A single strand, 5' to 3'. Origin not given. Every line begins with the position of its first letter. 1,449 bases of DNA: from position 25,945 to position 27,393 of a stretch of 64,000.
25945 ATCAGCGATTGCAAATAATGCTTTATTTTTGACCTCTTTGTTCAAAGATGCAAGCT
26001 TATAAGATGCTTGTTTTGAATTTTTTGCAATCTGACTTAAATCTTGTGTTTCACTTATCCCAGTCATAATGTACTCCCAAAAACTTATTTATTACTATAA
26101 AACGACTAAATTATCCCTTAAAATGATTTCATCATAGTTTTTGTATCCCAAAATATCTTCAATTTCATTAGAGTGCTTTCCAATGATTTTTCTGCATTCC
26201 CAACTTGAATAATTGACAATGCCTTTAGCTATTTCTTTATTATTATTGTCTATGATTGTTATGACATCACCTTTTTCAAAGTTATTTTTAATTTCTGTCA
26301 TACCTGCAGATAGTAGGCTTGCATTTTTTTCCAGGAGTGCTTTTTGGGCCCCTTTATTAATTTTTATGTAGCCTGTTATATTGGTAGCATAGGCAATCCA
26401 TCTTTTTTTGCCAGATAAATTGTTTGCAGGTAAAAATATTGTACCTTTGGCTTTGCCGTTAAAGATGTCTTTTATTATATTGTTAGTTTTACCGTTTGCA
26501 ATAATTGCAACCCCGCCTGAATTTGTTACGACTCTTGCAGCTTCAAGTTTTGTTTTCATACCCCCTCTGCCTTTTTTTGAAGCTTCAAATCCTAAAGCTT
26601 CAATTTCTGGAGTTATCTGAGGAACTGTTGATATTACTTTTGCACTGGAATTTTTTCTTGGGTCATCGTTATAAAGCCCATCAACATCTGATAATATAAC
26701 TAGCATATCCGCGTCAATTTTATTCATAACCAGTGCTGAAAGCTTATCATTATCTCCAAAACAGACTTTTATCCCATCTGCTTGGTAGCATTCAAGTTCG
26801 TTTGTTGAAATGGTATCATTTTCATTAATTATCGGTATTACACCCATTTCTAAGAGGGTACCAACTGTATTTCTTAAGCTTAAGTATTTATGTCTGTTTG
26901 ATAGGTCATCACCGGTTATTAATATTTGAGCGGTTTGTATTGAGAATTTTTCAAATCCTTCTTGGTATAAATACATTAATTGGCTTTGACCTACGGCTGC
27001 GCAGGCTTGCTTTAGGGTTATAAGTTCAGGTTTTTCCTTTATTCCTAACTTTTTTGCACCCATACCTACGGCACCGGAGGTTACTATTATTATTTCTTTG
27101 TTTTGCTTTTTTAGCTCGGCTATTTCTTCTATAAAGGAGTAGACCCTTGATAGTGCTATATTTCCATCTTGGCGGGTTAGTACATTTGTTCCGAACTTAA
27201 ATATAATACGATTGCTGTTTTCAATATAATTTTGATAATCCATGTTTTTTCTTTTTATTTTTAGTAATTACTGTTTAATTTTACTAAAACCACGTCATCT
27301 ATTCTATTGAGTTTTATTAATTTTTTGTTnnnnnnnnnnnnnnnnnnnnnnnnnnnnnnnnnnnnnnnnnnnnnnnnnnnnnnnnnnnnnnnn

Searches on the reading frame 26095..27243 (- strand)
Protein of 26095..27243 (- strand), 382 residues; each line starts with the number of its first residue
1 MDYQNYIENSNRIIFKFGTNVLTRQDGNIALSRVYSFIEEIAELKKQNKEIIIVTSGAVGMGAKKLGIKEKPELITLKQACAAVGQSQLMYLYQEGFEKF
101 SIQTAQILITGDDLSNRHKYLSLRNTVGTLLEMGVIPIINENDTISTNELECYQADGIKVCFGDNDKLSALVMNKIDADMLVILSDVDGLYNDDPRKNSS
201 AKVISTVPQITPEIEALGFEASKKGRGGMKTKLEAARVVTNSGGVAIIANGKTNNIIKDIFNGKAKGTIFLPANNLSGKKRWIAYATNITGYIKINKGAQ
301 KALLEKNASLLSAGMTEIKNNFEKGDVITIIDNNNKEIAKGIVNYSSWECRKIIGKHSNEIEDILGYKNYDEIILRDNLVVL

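Call 14: find_encoding_contigs(protein=window:26095-27243:-, flank=3000, max_places=6)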
Protein window:26095-27243:- (382 aa): no gene with exactly this product is on record in the collection.

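Call 34: search_protein_families(library=pfam, proteins=[window:26095-27243:-], max_evalue=0.001)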
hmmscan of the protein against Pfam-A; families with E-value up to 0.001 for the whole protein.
window:26095-27243:- (382 aa): 3 families
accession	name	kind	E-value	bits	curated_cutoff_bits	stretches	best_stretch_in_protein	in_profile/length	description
PF00696.33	AA_kinase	-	3.2e-46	158.4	24.9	1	11-247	1-231/234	Amino acid kinase family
PF01472.26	PUA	-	2.3e-19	69.5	24.8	1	291-365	1-74/74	PUA domain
PF17785.7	PUA_3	-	0.00085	19.5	22.6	0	293-347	1-55/64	PUA-like domain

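Call 57: find_homologous_proteins(query=window:26095-27243:-, max_evalue=1e-100)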
Query window:26095-27243:- (382 aa): 2774 proteins with E <= 1e-100 among 8000 candidates; the best 120 are listed.
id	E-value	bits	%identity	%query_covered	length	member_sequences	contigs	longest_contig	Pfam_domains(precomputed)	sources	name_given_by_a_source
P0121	6.9e-244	826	100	100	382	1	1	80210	PF00696.34,PF01472.27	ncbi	-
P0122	2.9e-231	785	94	100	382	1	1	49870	PF00696.34,PF01472.27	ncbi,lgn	-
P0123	2.3e-224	762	91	100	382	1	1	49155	PF00696.34,PF01472.27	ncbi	-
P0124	2.4e-176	604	71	100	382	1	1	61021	PF00696.34,PF01472.27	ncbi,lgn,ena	ncbi:MAG: glutamate 5-kinase [bacterium]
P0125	2.9e-176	604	72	100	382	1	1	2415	PF00696.34,PF01472.27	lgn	-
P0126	1.8e-172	591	69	100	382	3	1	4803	PF00696.34,PF01472.27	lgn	-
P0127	3.4e-172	591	70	100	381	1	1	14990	PF00696.34,PF01472.27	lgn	-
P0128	1.7e-171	588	69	100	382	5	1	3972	PF00696.34,PF01472.27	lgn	-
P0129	1.0e-170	586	68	100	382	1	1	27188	PF00696.34,PF01472.27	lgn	-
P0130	1.0e-170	586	70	100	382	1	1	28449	PF00696.34,PF01472.27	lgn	-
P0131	1.5e-170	585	67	100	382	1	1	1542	PF00696.34,PF01472.27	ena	-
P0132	2.7e-170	584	69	100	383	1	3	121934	PF00696.34,PF01472.27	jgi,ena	-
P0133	4.5e-170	584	67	100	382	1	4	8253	PF00696.34,PF01472.27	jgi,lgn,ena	-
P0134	8.5e-169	579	68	100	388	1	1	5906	PF00696.34,PF01472.27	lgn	-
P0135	3.1e-168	578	67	100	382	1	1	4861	PF00696.34,PF01472.27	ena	-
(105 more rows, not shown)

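Call 58: find_encoding_contigs(protein=P0122, flank=3000, max_places=2)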
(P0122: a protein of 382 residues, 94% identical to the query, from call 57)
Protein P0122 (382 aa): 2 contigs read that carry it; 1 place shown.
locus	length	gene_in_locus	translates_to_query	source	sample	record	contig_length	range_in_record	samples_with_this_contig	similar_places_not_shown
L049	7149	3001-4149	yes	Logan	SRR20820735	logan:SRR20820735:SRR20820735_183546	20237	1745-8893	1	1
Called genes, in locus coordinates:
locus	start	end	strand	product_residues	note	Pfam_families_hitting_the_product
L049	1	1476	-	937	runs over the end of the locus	PF00128:Alpha-amylase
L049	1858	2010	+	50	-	PF00468:Ribosomal_L34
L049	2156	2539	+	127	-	PF00825:Ribonuclease_P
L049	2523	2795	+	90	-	PF01809:YidD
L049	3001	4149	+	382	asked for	PF00696:AA_kinase, PF01472:PUA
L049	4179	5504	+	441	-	PF00171:Aldedh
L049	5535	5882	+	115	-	-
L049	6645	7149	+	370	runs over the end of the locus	PF00712:DNA_pol3_beta, PF02767:DNA_pol3_beta_2, PF02768:DNA_pol3_beta_3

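Call 59: find_encoding_contigs(protein=P0123, flank=3000, max_places=2)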
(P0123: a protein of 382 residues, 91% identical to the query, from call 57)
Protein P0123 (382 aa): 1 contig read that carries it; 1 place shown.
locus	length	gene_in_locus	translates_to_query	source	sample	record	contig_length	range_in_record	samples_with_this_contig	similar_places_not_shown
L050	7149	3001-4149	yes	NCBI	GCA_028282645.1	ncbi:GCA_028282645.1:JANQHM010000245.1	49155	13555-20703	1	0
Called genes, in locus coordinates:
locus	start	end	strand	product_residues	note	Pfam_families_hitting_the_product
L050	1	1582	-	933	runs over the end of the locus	PF00128:Alpha-amylase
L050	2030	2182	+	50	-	PF00468:Ribosomal_L34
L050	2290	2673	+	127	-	PF00825:Ribonuclease_P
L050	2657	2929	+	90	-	PF01809:YidD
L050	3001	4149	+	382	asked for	PF00696:AA_kinase, PF01472:PUA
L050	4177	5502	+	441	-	PF00171:Aldedh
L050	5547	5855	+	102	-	-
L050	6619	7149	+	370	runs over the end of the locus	PF00712:DNA_pol3_beta, PF02767:DNA_pol3_beta_2, PF02768:DNA_pol3_beta_3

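Call 60: find_encoding_contigs(protein=P0124, flank=10000, max_places=2)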
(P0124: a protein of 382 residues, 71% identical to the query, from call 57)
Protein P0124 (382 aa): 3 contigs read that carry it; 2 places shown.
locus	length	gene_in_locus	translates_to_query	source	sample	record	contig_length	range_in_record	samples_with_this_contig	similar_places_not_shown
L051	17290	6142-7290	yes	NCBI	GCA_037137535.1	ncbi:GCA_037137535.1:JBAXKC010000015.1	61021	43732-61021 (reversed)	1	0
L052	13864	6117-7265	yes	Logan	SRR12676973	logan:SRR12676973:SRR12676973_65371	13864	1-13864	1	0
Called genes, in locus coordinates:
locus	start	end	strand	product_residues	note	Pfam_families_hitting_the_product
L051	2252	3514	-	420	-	-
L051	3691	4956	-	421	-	PF00330:Aconitase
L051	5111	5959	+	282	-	-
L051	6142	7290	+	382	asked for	PF00696:AA_kinase, PF01472:PUA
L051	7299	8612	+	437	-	PF00171:Aldedh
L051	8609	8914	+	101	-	-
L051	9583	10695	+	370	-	PF00712:DNA_pol3_beta, PF02767:DNA_pol3_beta_2, PF02768:DNA_pol3_beta_3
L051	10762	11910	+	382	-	PF02463:SMC_N, PF11398:DUF2813 (weak), PF13175:AAA_15, PF13476:AAA_23 (faint)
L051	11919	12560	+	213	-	PF05258:DciA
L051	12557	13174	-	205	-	-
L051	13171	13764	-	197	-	-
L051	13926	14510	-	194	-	-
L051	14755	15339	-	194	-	-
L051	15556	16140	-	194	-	-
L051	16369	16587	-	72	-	-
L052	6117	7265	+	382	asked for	PF00696:AA_kinase, PF01472:PUA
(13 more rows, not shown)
